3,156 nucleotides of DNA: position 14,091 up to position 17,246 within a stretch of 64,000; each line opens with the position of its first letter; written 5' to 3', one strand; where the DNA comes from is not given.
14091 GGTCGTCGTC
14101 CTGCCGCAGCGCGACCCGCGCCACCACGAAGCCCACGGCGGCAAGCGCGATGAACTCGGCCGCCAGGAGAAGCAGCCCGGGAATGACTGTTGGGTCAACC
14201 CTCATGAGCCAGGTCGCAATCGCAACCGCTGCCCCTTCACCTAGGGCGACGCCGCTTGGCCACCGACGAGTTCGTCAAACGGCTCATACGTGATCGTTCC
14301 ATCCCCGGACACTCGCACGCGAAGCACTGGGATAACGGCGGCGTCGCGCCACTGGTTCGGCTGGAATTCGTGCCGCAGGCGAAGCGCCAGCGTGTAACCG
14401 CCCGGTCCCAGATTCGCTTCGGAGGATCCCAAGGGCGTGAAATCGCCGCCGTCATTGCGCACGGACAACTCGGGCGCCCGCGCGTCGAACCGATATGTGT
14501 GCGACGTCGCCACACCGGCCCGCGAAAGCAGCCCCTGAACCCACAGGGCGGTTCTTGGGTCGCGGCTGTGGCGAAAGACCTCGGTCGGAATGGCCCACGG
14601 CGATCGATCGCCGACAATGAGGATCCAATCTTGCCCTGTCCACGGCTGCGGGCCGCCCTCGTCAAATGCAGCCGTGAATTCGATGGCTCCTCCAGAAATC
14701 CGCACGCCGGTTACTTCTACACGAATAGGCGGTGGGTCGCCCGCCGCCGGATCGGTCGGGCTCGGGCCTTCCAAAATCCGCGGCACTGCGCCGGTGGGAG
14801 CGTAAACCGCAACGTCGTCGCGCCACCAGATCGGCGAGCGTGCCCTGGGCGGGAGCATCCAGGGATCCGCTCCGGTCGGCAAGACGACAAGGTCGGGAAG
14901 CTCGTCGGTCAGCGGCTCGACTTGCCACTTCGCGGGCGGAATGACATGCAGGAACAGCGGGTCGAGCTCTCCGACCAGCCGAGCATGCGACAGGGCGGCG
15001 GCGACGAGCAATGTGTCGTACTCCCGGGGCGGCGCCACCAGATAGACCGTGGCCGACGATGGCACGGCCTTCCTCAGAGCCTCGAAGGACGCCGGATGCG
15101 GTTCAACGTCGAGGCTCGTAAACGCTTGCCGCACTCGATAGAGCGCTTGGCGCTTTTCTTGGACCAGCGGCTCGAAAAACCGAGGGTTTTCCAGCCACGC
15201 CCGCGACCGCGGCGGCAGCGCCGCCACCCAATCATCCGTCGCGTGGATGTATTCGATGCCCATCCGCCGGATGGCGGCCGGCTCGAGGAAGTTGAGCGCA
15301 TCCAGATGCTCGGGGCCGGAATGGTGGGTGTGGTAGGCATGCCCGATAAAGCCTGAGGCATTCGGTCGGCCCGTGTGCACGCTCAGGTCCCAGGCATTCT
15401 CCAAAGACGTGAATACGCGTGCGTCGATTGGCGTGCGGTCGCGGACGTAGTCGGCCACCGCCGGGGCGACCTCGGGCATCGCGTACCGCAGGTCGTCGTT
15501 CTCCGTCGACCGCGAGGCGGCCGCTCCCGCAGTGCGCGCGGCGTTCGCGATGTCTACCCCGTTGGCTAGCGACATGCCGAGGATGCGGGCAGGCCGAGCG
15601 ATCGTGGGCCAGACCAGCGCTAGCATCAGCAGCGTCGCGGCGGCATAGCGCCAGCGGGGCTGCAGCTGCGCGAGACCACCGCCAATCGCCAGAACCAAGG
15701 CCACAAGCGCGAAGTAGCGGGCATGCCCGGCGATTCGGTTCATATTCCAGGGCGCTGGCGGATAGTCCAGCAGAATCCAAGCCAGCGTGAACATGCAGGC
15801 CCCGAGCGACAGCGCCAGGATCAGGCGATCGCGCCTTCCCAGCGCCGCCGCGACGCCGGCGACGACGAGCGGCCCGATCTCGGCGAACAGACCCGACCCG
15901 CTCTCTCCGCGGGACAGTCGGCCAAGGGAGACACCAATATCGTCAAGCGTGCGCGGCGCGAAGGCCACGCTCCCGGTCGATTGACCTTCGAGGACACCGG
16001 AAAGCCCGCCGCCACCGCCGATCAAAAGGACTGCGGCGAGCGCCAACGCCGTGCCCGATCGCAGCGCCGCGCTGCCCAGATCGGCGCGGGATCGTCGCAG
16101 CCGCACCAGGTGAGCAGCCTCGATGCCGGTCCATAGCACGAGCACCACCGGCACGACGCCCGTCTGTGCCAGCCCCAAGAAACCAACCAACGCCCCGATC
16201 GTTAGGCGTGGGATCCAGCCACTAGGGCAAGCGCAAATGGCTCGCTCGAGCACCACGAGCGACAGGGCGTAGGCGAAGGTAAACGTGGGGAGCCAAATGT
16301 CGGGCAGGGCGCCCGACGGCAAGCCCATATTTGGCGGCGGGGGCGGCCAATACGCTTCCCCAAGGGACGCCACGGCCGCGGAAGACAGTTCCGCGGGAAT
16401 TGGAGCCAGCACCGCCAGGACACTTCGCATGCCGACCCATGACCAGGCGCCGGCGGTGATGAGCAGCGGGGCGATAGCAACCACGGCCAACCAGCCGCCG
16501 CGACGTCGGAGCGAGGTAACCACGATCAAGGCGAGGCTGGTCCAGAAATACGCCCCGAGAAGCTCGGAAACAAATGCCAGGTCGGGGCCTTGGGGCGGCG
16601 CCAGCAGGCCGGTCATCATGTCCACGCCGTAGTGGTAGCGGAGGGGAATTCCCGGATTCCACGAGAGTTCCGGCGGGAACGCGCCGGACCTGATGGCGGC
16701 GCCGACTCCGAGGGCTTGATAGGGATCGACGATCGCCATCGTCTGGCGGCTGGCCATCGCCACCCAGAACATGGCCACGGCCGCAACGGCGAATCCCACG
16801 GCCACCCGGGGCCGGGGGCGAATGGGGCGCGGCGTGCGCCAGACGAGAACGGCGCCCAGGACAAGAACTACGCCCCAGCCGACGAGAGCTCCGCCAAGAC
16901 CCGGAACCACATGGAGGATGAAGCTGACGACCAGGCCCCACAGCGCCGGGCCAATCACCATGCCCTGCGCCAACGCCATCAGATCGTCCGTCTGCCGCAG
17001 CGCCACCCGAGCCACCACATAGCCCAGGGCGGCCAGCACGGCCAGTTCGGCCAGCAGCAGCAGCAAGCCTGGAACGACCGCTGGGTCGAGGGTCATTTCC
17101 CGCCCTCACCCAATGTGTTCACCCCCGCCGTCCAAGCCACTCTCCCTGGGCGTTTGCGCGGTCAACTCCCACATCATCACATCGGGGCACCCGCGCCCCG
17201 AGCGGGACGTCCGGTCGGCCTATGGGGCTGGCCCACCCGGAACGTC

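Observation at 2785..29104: Nine tandem same-strand paralogs of an unrecognised ~950-aa polytopic membrane protein occupy 26.3 kb with nothing interleaved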

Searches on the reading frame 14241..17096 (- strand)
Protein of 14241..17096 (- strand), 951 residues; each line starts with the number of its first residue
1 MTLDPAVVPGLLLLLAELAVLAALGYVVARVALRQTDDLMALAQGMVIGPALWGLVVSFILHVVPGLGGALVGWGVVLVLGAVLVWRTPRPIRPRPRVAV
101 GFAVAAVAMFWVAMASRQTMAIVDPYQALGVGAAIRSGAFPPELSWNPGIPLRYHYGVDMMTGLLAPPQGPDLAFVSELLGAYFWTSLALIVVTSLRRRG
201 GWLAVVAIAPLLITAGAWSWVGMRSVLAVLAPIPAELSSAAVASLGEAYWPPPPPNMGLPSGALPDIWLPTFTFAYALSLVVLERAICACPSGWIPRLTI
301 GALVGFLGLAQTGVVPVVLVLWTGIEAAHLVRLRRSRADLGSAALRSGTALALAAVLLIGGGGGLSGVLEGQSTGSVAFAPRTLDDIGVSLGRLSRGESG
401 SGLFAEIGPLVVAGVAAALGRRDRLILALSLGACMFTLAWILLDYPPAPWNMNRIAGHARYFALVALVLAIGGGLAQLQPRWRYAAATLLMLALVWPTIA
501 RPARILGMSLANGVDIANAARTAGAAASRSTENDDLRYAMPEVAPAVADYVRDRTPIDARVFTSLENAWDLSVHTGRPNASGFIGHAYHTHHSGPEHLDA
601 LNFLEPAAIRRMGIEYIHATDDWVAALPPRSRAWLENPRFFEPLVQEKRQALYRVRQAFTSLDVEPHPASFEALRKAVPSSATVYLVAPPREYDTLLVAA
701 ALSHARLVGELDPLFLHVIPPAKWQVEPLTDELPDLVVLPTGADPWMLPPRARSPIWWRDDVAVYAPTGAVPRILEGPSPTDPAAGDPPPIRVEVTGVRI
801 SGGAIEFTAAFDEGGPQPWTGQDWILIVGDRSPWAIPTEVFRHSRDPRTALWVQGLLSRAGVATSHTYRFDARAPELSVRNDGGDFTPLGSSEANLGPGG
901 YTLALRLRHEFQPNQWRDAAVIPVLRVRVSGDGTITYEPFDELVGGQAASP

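Call 5: search_protein_families(library=pfam, proteins=[window:14241-17096:-], max_evalue=1)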
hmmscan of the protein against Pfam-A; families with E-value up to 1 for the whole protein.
window:14241-17096:- (951 aa): 0 families

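Call 6: search_protein_families(library=ncbifam, proteins=[window:14241-17096:-], max_evalue=1)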
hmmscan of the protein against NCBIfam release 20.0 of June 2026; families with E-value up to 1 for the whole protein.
window:14241-17096:- (951 aa): 1 family
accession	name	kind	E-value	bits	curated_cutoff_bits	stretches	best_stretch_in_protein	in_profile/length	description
NF004936.0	PRK06289.1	equivalog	0.024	13.4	375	1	503-561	112-170/405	acetyl-CoA acetyltransferase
